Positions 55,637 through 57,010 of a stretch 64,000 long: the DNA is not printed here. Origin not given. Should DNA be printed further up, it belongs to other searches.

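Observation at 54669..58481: Arginine operon argG-DUF1611-argF'-argH under a T-box-like leader, with a non-canonical carbamoyltransferase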

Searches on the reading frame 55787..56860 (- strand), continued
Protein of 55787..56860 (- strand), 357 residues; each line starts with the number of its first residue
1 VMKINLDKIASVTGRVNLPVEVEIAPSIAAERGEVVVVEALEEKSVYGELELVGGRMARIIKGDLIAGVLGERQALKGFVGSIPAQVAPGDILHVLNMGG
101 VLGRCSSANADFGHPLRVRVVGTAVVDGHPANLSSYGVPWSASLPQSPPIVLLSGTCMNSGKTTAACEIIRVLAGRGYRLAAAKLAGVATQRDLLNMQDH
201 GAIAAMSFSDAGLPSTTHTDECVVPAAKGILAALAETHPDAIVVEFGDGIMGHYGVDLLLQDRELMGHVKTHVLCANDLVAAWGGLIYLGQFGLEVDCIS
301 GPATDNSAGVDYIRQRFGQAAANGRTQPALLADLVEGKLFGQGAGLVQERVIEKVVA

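Call 31: search_protein_representatives(alignment_id=A1)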
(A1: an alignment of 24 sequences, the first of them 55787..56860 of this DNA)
Query: 24 sequences, 350 profile positions. Proteins with E-value up to 0.001 (for the whole library): 1858; up to 1e-10: 1255; up to 1e-30: 425. The best 150 are listed.
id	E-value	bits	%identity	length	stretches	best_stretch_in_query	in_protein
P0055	1.5e-173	593.0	-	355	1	1-346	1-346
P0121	6.2e-134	462.7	-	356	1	2-337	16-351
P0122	2.5e-125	434.4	-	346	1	1-340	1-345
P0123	9.0e-115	399.7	-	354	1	2-339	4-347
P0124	4.8e-114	397.3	-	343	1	3-338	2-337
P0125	7.8e-114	396.6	-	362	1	2-340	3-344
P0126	2.6e-113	394.9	-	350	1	2-336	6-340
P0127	4.8e-112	390.7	-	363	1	1-338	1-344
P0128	6.5e-107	373.8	-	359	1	2-343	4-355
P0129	3.9e-106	371.3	-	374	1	2-345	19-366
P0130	4.1e-106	371.2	-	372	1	3-341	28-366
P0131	9.9e-105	366.6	-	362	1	3-341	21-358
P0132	4.8e-104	364.4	-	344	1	2-336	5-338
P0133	8.3e-104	363.6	-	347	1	2-338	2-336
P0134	5.9e-103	360.8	-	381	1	2-340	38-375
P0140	1.6e-98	346.2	-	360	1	2-335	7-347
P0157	3.8e-87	308.8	-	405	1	2-274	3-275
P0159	2.3e-85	303.0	-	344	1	2-327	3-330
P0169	4.1e-78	279.1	-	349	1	2-343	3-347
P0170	1.3e-77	277.4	-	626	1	41-342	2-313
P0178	4.8e-74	265.7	-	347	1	4-340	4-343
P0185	5.4e-71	255.7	-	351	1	3-336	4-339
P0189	2.2e-68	247.1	-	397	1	1-340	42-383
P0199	5.7e-63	229.3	-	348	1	2-341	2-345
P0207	5.4e-60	219.5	-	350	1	5-336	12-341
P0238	8.9e-50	185.9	-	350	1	1-304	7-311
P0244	5.8e-48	179.9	-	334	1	5-333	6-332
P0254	3.9e-46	173.9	-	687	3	2-80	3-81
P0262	4.9e-45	170.3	-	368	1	4-333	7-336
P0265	1.3e-44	168.9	-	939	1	31-323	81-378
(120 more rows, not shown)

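Call 32: fold_search(model_id=the predicted structure, library=pdb)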
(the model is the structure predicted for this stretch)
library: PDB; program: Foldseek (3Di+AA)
matches with E <= 10: 1571; with E <= 0.001: 171
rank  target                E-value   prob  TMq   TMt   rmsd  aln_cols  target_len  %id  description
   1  3dm5_B                1.8e-06  1.00  0.38  0.33  12.2       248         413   16  Structures of SRP54 and SRP19, the two proteins assembling the ribonucleic core of the Signal Recognition Particle fro (released 2008-11-04)
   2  3dm5_A                3.7e-06  1.00  0.39  0.34  11.9       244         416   16  Structures of SRP54 and SRP19, the two proteins assembling the ribonucleic core of the Signal Recognition Particle fro (released 2008-11-04)
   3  3of5_B                1.0e-05  1.00  0.38  0.59   5.6       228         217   12  Crystal Structure of a Dethiobiotin Synthetase from Francisella tularensis subsp. tularensis SCHU S4 (released 2011-02-02)
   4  5l3s_E                1.1e-05  1.00  0.36  0.46  11.7       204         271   18  Structure of the GTPase heterodimer of crenarchaeal SRP54 and FtsY (released 2016-06-08)
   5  5l3s_G                1.2e-05  1.00  0.37  0.46  11.5       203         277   19  Structure of the GTPase heterodimer of crenarchaeal SRP54 and FtsY (released 2016-06-08)
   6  5l3s_C                1.3e-05  1.00  0.36  0.46  11.2       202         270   17  Structure of the GTPase heterodimer of crenarchaeal SRP54 and FtsY (released 2016-06-08)
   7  5auq_G                1.4e-05  1.00  0.37  0.54   7.6       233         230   17  Crystal structure of ATPase-type HypB in the nucleotide free state (released 2015-06-24)
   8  3kl4_A                1.4e-05  1.00  0.39  0.34  12.1       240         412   19  Recognition of a signal peptide by the signal recognition particle (released 2010-03-31)
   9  7epk                  1.5e-05  1.00  0.37  0.31   9.1       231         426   20  Crystal Structure of Signal Recognition Particle 54 kDa protein (SRP54) from Aeropyrum pernix K1 in Complex with GDP (released 2021-05-19)
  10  7o9f_A                1.7e-05  1.00  0.35  0.41  11.0       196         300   15  Bacillus subtilis Ffh in complex with ppGpp (released 2022-02-02)
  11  1vma_A                1.8e-05  1.00  0.35  0.41  11.3       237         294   14  Crystal structure of Cell division protein ftsY (TM0570) from Thermotoga maritima at 1.60 A resolution (released 2004-09-28)
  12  5l3s_A                2.0e-05  1.00  0.37  0.46   6.3       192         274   18  Structure of the GTPase heterodimer of crenarchaeal SRP54 and FtsY (released 2016-06-08)
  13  5auq_F                2.0e-05  1.00  0.38  0.56   7.8       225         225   16  Crystal structure of ATPase-type HypB in the nucleotide free state (released 2015-06-24)
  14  3of5_A                2.4e-05  1.00  0.40  0.61   4.6       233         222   12  Crystal Structure of a Dethiobiotin Synthetase from Francisella tularensis subsp. tularensis SCHU S4 (released 2011-02-02)
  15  5auq_H                3.0e-05  1.00  0.38  0.56   7.6       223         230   17  Crystal structure of ATPase-type HypB in the nucleotide free state (released 2015-06-24)
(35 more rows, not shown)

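Call 35: search_protein_families(library=pfam, alignment_id=A2, max_evalue=0.01)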
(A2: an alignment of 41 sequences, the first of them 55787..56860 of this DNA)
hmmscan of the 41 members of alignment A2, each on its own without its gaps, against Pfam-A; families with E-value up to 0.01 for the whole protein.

A. member 1, window:55787-56860:- (357 aa): 2 families
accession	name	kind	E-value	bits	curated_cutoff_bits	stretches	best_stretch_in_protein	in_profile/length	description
PF01656.29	CbiA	-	0.0039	17.6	25.4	1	159-188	9-38/125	CobQ/CobB/MinD/ParA nucleotide binding domain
PF03205.20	MobB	-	0.0041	17.4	26.6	1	157-219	7-74/133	Molybdopterin guanine dinucleotide synthesis protein B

B. families by the number of members that match (of 41 scanned): 17 families
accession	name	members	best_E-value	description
PF03205.20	MobB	18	6.4e-06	Molybdopterin guanine dinucleotide synthesis protein B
PF01656.29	CbiA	17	1.4e-06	CobQ/CobB/MinD/ParA nucleotide binding domain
PF07755.17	DUF1611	12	0.00023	Domain of unknown function (DUF1611_C) P-loop domain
PF13500.12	AAA_26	9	0.00035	AAA domain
PF00696.33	AA_kinase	1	5e-33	Amino acid kinase family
PF08241.18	Methyltransf_11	1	4e-23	Methyltransferase domain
PF13649.12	Methyltransf_25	1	1.2e-20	Methyltransferase domain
PF13847.12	Methyltransf_31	1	8.2e-16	Methyltransferase domain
PF13489.12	Methyltransf_23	1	1e-15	Methyltransferase domain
PF08242.18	Methyltransf_12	1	1.3e-15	Methyltransferase domain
PF02668.22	TauD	1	4.8e-12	Taurine catabolism dioxygenase TauD, TfdA family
PF01209.24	Ubie_methyltran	1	1.8e-10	ubiE/COQ5 methyltransferase family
PF08003.17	Methyltransf_9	1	0.00017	Protein of unknown function (DUF1698)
PF00702.32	Hydrolase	1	0.00045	haloacid dehalogenase-like hydrolase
PF02492.25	cobW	1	0.0013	CobW/HypB/UreG, nucleotide-binding domain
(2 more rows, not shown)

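Call 36: search_protein_families(library=pfam, proteins=[P0170, P0265, P0254, P0157, P0189], max_evalue=0.01)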
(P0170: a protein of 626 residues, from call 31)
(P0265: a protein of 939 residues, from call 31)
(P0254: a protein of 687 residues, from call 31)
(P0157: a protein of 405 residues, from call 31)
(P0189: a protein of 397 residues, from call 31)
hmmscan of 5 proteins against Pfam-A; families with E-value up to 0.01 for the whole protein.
P0170 (626 aa): 2 families
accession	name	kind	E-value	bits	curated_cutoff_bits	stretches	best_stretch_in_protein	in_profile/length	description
PF00696.33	AA_kinase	-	5e-33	115.2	24.9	1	363-597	2-234/234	Amino acid kinase family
PF00702.32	Hydrolase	-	0.00045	21.1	26.4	1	196-306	45-157/191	haloacid dehalogenase-like hydrolase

P0265 (939 aa): 13 families
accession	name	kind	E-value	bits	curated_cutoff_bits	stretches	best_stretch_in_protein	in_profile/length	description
PF08241.18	Methyltransf_11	-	4e-23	82.3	21.2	1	445-540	1-95/95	Methyltransferase domain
PF13649.12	Methyltransf_25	-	1.2e-20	74.4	27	1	444-536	1-97/97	Methyltransferase domain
PF13847.12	Methyltransf_31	-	8.2e-16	58.4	27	1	441-545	4-115/145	Methyltransferase domain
PF13489.12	Methyltransf_23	-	1e-15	58.3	27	1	434-545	15-121/164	Methyltransferase domain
PF08242.18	Methyltransf_12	-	1.3e-15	58.3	30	1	445-537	1-97/98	Methyltransferase domain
PF02668.22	TauD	-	4.8e-12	46.8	27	1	677-918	25-258/267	Taurine catabolism dioxygenase TauD, TfdA family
PF01209.24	Ubie_methyltran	-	1.8e-10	41.1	20.1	1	433-540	40-151/233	ubiE/COQ5 methyltransferase family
PF01656.29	CbiA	-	1.4e-06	28.7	25.4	1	204-238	1-35/125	CobQ/CobB/MinD/ParA nucleotide binding domain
PF08003.17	Methyltransf_9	-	0.00017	21.1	23.8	1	436-570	111-247/315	Protein of unknown function (DUF1698)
PF13500.12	AAA_26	-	0.0007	19.9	27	1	204-245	3-44/198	AAA domain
PF07755.17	DUF1611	-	0.0013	18.6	25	1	201-236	12-47/201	Domain of unknown function (DUF1611_C) P-loop domain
PF05175.20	MTS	-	0.0021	18.2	23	0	440-492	31-81/170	Methyltransferase small domain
PF03205.20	MobB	-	0.004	17.5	26.6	0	205-256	3-58/133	Molybdopterin guanine dinucleotide synthesis protein B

P0254 (687 aa): 1 family
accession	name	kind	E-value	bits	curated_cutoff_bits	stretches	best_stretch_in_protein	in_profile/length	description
PF22698.1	Semialdhyde_dhC_1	-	4.2e-09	36.9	27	2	619-675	87-144/165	Semialdehyde dehydrogenase, dimerisation domain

P0157 (405 aa): 2 families
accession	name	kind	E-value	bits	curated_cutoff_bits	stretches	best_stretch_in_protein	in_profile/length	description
PF13500.12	AAA_26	-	0.0011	19.3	27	1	153-195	3-45/198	AAA domain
PF07755.17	DUF1611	-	0.0016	18.4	25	1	147-186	9-48/201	Domain of unknown function (DUF1611_C) P-loop domain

P0189 (397 aa): 3 families
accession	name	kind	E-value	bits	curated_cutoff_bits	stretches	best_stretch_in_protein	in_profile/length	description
PF03205.20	MobB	-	2.7e-05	24.5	26.6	1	191-246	1-60/133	Molybdopterin guanine dinucleotide synthesis protein B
PF01656.29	CbiA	-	0.00018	21.9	25.4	1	192-226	1-35/125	CobQ/CobB/MinD/ParA nucleotide binding domain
PF07755.17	DUF1611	-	0.00026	20.9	25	1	187-225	10-48/201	Domain of unknown function (DUF1611_C) P-loop domain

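Call 39: find_encoding_contigs(protein=P0170, flank=6000, max_places=3)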
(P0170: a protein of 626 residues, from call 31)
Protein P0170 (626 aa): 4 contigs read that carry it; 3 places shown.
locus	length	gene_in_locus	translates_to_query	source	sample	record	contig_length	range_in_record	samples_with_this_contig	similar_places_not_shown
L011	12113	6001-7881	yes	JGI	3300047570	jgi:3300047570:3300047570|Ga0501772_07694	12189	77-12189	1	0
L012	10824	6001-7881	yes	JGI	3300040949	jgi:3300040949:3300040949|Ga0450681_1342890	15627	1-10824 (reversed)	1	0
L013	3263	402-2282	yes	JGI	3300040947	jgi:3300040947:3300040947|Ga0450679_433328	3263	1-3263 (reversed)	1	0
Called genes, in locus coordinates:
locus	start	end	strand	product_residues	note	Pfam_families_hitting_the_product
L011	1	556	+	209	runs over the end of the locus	?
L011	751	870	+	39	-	-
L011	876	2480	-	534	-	-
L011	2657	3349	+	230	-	-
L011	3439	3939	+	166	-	-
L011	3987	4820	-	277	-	-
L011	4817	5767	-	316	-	PF00491:Arginase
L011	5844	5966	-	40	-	-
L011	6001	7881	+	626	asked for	PF00696:AA_kinase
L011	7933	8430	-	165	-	PF00578:AhpC-TSA, PF08534:Redoxin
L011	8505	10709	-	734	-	PF16656:Pur_ac_phosph_N, PF00149:Metallophos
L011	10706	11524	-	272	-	PF13428:TPR_14 (faint), PF07719:TPR_2 (faint), PF13371:TPR_9 (weak), PF13432:TPR_16 (weak)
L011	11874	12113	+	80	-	?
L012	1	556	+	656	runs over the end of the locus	PF17804:TSP_NTD, PF00595:PDZ, PF03572:Peptidase_S41, PF11818:DUF3340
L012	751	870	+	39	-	-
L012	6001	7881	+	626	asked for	PF00696:AA_kinase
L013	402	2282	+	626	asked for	PF00696:AA_kinase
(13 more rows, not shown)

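Call 42: find_related_loci(query=A1, collection=genome_contigs, flank=10000)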
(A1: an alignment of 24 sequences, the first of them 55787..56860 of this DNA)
Query A1 (357 aa) in genome_contigs; peptide patterns used: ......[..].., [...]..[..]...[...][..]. (x = any residue, [..] = any of these).
337 stretches matched a pattern; 331 encode a relative of the query (tblastn E <= 1e-3); the best 80 are kept; 80 distinct loci.
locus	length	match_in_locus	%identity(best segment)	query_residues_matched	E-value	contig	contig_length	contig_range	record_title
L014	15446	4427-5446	78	2-341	0e+0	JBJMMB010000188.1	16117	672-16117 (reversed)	MAG: Chloroflexia bacterium isolate H1_18_all_fractions_metab_maxb_101_63_9 k255_2956581, whole genome shotgun sequence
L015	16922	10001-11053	75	2-351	0e+0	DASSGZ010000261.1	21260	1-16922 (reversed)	MAG TPA_asm: Chloroflexia bacterium isolate SMAG_U1046 k141_1343597, whole genome shotgun sequence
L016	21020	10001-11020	78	2-341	1e-180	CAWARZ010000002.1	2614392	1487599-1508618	MAG: uncultured Chloroflexia bacterium isolate MFD02416.bin.2.68 genome assembly, contig: contig_1827, whole genome shot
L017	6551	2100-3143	76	2-349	4e-180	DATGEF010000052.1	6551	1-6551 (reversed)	MAG TPA_asm: Chloroflexia bacterium isolate SMAG_U9695 k141_334859, whole genome shotgun sequence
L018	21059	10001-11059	74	2-357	3e-175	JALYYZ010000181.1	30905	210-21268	MAG: Chloroflexota bacterium isolate KAP bin52 SD1490-92_k127_1140471, whole genome shotgun sequence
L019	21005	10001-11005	75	2-336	4e-172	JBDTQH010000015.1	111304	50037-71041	MAG: Chloroflexota bacterium isolate cluster3_bin.217 NODE_268_length_111304_cov_17.248622, whole genome shotgun sequenc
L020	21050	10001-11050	72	2-357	6e-172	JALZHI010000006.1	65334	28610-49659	MAG: Chloroflexota bacterium isolate PEA bin13 SC8833_NODE_6_length_65334_cov_1.539160, whole genome shotgun sequence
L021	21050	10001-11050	73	2-357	3e-171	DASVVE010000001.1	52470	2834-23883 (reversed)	MAG TPA_asm: Chloroflexia bacterium isolate SMAG_U3335 k141_383045, whole genome shotgun sequence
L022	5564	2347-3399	72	2-352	8e-174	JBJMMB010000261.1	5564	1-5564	MAG: Chloroflexia bacterium isolate H1_18_all_fractions_metab_maxb_101_63_9 k255_3856323, whole genome shotgun sequence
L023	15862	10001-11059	72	1-353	4e-171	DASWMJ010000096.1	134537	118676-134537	MAG TPA_asm: Chloroflexia bacterium isolate SMAG_U3384 k141_38348, whole genome shotgun sequence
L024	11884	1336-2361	75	2-343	5e-171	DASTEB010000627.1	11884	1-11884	MAG TPA_asm: Chloroflexia bacterium isolate SMAG_U836 k141_235910, whole genome shotgun sequence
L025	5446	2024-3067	72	1-348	2e-173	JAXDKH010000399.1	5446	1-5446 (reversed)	MAG: Chloroflexia bacterium isolate BP_590 scaffold_3118190, whole genome shotgun sequence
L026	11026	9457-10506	72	2-357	9e-171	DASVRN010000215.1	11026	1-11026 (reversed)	MAG TPA_asm: Chloroflexia bacterium isolate SMAG_U3237 k141_411633, whole genome shotgun sequence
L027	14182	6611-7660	71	2-357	1e-169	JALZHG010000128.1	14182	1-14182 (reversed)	MAG: Chloroflexota bacterium isolate PEA bin11 SC8832_NODE_137_length_14182_cov_1.480683, whole genome shotgun sequence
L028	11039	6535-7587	73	2-355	2e-169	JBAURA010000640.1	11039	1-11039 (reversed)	MAG: Chloroflexia bacterium isolate MFD09212_ilm_asm_bin2 k127_147518, whole genome shotgun sequence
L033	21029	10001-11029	72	2-344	3e-165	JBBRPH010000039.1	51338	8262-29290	MAG: Chloroflexia bacterium isolate La1_metabat2.426 LA1C_B2.426_k141_1037343L_51338_cov_14.9969, whole genome shotgun s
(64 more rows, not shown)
